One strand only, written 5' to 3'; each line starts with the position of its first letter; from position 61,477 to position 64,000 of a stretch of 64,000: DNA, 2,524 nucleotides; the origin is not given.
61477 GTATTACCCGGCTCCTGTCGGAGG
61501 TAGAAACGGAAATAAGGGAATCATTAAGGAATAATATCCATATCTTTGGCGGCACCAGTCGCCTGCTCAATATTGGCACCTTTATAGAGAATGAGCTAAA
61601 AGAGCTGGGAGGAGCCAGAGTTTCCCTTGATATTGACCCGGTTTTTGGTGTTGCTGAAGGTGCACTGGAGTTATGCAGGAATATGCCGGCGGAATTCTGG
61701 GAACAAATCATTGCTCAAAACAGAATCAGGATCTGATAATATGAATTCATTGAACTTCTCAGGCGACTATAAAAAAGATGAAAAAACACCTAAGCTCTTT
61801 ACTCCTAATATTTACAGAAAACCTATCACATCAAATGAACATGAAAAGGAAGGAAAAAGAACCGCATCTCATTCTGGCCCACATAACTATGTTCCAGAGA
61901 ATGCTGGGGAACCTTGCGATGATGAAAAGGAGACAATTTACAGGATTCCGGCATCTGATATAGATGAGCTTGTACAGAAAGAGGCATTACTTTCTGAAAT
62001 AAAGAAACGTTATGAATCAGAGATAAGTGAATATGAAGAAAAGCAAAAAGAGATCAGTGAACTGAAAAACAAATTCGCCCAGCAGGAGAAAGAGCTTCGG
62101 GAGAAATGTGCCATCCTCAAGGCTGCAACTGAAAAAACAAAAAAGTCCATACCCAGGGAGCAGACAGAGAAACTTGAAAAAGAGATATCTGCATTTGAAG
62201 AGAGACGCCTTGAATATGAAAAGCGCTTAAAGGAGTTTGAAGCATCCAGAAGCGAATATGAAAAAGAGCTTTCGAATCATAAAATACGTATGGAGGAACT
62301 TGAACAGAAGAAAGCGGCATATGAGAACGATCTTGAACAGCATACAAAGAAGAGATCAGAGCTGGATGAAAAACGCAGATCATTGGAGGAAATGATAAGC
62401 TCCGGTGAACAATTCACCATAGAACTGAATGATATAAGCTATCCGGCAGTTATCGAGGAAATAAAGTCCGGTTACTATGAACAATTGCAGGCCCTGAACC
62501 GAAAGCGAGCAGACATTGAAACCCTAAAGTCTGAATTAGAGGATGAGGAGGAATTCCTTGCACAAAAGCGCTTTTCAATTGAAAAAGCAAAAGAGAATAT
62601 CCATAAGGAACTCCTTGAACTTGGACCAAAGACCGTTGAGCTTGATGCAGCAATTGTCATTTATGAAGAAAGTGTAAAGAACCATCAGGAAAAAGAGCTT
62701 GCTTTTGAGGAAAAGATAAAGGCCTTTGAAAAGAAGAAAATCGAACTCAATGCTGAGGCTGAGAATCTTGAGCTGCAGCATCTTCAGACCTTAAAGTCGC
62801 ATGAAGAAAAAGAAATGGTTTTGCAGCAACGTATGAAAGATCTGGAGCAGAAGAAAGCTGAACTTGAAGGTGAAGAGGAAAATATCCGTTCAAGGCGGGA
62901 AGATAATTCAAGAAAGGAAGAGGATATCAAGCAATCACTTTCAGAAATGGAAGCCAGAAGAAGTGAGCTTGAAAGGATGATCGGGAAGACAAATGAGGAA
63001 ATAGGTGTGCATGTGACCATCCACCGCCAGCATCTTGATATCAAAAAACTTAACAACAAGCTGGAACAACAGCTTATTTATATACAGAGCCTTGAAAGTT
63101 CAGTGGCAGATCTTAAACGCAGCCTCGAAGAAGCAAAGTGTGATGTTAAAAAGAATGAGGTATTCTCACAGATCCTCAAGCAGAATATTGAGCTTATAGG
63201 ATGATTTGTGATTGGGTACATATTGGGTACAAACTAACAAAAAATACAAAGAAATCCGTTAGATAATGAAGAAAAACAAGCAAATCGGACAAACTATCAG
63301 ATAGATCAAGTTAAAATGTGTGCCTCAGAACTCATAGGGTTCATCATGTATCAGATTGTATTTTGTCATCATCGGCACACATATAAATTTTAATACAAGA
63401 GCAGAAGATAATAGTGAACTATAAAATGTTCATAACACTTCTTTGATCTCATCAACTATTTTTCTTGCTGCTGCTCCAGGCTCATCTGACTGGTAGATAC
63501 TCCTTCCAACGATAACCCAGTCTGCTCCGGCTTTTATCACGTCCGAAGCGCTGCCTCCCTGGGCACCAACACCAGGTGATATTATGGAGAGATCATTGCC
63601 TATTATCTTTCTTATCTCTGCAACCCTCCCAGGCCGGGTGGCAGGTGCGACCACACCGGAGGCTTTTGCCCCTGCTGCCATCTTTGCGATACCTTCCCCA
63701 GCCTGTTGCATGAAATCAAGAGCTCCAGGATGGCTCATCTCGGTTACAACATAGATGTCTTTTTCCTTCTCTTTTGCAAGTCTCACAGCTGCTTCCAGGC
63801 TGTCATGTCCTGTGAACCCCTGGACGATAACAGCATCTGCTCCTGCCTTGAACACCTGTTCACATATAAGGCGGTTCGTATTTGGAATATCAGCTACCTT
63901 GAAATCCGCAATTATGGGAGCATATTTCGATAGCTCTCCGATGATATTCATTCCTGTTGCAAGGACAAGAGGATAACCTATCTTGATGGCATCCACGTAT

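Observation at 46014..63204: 17-kb polyphosphate island combining synthesis, degradation, granule-binding, membrane, redox and cytoskeleton-like genes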

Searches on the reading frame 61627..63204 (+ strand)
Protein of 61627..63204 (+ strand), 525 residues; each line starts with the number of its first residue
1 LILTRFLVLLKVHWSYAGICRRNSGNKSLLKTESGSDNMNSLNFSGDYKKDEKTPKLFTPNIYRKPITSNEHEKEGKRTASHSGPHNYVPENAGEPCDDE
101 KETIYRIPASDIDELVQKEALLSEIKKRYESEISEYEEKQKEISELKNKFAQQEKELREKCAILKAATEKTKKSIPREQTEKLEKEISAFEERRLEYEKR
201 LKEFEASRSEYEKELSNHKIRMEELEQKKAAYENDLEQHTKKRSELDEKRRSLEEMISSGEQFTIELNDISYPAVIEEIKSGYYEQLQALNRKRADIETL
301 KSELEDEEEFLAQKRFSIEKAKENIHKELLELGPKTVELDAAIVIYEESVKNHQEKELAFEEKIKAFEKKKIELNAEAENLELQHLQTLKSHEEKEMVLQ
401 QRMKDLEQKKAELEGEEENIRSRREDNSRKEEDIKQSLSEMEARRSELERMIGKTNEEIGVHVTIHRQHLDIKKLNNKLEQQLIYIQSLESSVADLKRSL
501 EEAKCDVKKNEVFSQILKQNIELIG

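Call 4: search_protein_families(library=pfam, proteins=[window:61627-63204:+], max_evalue=0.01)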
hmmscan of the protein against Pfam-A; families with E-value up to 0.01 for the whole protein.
window:61627-63204:+ (525 aa): 1 family
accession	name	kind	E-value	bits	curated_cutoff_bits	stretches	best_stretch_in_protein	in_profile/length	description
PF12795.12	MscS_porin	-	0.0084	16.2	34.4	1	132-252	31-152/238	Mechanosensitive ion channel porin domain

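Call 17: search_protein_families(library=ncbifam, proteins=[window:61627-63204:+], max_evalue=0.01)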
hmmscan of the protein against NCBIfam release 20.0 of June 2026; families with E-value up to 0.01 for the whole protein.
window:61627-63204:+ (525 aa): 3 families
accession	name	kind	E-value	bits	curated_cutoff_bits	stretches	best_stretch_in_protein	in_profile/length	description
TIGR02168.1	SMC_prok_B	equivalog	2.7e-09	35.4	567.35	2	284-512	245-477/1181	chromosome segregation protein SMC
NF045487.1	ASRP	equivalog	5.8e-06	25.2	300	1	110-459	118-480/593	archaea-specific SMC-related protein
TIGR02169.1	SMC_prok_A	equivalog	5.1e-05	21.2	729.4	1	109-259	791-943/1165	chromosome segregation protein SMC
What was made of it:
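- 61741..63204 (+): 487-aa coiled-coil protein starting 4 nt after the actin stop codon. It has a conserved N-terminal peptide (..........) and a conserved C-terminal region of about 70 aa. Only weak, composition-driven SMC-type hits (call 17).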

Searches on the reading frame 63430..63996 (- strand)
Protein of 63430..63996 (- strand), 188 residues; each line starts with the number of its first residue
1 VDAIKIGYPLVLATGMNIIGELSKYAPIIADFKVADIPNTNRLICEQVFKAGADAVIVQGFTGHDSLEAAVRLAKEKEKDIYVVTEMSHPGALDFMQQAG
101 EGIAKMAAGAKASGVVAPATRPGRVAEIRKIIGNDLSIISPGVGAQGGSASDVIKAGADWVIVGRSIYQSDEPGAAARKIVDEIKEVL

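Call 4: search_protein_families(library=pfam, proteins=[window:63430-63996:-], max_evalue=0.01)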
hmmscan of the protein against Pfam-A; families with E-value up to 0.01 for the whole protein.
window:63430-63996:- (188 aa): 2 families
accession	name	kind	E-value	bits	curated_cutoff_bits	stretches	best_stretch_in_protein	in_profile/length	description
PF00215.30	OMPdecase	-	3.1e-42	145.4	27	1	2-180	27-221/221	Orotidine 5'-phosphate decarboxylase / HUMPS family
PF01884.23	PcrB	-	4.6e-05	23.4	23.9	0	44-92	22-70/226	PcrB family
